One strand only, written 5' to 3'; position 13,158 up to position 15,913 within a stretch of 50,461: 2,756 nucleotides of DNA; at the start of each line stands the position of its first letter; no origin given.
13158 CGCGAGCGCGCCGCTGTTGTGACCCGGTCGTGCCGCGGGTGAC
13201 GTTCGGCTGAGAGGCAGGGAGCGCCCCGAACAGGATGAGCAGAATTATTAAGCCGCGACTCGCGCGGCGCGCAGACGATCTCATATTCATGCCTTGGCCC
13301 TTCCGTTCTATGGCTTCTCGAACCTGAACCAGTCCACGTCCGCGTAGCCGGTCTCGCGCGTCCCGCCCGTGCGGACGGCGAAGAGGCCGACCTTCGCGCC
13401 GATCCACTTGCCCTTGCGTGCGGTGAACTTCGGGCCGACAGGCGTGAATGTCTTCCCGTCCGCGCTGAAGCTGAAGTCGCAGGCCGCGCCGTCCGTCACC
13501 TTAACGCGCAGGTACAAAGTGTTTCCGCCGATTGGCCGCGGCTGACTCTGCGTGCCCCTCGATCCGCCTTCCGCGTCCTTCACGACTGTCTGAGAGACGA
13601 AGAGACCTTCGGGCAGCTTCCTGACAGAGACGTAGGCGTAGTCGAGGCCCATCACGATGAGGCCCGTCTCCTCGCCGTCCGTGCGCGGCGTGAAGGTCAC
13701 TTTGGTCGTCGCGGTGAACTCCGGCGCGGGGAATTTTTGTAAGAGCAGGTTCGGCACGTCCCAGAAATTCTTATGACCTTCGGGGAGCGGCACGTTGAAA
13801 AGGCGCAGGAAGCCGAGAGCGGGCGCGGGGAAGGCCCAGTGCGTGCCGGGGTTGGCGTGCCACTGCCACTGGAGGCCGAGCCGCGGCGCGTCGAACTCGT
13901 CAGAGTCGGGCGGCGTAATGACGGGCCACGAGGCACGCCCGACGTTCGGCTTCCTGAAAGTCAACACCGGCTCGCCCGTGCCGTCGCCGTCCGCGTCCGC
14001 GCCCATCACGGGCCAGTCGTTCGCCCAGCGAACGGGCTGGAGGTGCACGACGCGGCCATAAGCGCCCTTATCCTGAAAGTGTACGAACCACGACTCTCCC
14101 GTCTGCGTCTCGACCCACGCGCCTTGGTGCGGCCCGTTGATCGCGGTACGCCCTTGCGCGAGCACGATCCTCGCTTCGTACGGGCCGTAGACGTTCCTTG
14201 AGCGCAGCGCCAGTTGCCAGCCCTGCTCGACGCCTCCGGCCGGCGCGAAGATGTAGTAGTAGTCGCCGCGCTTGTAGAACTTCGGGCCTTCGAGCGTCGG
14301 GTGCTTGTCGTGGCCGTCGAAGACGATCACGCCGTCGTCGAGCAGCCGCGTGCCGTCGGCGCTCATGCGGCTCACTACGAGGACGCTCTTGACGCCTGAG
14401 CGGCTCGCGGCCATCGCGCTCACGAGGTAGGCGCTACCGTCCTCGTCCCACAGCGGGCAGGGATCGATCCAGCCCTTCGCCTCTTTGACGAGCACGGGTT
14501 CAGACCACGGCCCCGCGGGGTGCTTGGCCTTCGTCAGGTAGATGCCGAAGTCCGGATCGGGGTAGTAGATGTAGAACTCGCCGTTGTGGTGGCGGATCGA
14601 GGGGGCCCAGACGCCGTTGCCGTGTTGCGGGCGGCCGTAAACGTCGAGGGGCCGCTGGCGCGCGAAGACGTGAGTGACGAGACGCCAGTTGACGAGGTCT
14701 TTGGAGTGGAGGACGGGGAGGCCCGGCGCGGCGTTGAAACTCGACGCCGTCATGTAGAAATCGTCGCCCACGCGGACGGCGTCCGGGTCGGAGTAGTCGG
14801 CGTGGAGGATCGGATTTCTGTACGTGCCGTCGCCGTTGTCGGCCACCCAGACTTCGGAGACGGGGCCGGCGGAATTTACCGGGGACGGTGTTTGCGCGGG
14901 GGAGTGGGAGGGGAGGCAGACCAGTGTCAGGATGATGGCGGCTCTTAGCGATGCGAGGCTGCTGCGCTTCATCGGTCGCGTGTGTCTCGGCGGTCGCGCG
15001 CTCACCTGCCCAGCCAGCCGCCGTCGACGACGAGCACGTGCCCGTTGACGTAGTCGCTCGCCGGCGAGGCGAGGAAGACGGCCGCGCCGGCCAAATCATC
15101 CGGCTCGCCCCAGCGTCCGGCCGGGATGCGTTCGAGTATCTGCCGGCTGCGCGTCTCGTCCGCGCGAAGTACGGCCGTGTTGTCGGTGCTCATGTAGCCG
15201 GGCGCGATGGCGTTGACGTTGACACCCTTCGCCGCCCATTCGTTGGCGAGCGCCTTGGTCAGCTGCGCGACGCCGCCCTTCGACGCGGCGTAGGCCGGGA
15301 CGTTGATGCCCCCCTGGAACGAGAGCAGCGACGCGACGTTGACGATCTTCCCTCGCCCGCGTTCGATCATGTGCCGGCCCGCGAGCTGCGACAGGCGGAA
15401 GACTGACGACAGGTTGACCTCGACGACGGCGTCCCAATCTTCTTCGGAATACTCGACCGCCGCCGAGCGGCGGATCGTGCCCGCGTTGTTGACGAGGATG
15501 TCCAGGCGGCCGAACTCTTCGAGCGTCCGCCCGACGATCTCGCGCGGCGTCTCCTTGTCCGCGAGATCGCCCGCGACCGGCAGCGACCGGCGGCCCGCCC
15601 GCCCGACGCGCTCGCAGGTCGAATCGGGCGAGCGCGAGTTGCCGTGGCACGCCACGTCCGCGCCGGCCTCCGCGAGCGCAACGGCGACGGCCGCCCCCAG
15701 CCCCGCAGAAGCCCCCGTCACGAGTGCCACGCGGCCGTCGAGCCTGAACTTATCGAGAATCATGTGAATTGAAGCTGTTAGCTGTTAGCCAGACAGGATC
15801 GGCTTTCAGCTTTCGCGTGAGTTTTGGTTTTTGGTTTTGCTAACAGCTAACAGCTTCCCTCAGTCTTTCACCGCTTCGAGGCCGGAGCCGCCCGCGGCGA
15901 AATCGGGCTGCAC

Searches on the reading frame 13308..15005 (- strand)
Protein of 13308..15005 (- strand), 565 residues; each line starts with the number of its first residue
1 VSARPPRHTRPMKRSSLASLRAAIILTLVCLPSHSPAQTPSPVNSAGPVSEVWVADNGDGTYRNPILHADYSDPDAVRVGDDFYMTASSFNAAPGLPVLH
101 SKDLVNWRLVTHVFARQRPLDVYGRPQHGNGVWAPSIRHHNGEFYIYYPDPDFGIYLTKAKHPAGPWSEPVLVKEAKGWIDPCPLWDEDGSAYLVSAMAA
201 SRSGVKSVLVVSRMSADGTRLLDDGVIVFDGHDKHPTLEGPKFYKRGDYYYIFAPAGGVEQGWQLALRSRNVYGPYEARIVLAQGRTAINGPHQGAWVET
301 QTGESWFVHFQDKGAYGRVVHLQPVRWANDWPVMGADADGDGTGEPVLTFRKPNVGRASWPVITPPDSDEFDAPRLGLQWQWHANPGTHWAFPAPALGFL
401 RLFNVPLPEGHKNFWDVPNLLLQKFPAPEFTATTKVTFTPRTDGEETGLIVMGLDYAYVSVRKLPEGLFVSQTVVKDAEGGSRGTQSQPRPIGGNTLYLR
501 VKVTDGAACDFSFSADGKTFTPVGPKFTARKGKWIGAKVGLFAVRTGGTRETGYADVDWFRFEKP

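Call 13: search_protein_families(library=pfam, proteins=[window:13308-15005:-])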
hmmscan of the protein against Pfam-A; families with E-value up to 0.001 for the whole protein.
window:13308-15005:- (565 aa): 2 families
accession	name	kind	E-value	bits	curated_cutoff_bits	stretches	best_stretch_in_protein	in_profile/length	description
PF04616.20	Glyco_hydro_43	-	1e-70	238.8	32.2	1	62-332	1-288/288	Glycosyl hydrolases family 43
PF17851.8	GH43_C2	-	1.1e-43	149.7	22.7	1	368-563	1-203/203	Beta xylosidase C-terminal Concanavalin A-like domain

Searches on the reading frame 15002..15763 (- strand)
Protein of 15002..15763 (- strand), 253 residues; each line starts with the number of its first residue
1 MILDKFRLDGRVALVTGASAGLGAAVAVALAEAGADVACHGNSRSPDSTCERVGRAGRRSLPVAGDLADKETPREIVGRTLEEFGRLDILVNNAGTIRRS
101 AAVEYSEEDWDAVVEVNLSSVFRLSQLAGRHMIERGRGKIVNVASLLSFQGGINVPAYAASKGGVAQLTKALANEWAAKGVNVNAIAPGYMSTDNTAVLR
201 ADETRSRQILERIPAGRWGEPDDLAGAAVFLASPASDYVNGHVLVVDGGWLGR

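Call 13: search_protein_families(library=pfam, proteins=[window:15002-15763:-])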
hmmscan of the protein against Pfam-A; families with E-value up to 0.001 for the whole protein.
window:15002-15763:- (253 aa): 4 families
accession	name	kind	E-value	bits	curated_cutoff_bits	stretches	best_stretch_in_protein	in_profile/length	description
PF13561.12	adh_short_C2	-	1.4e-61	208.5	27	1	17-250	1-235/236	Enoyl-(Acyl carrier protein) reductase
PF00106.31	adh_short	-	9.7e-58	195.3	26.6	1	11-203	1-194/195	short chain dehydrogenase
PF08659.16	KR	-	3.3e-10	40.6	22.6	1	13-191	3-178/180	KR domain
PF01370.27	Epimerase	-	0.00023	21.1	20.9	1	13-133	1-107/240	NAD dependent epimerase/dehydratase family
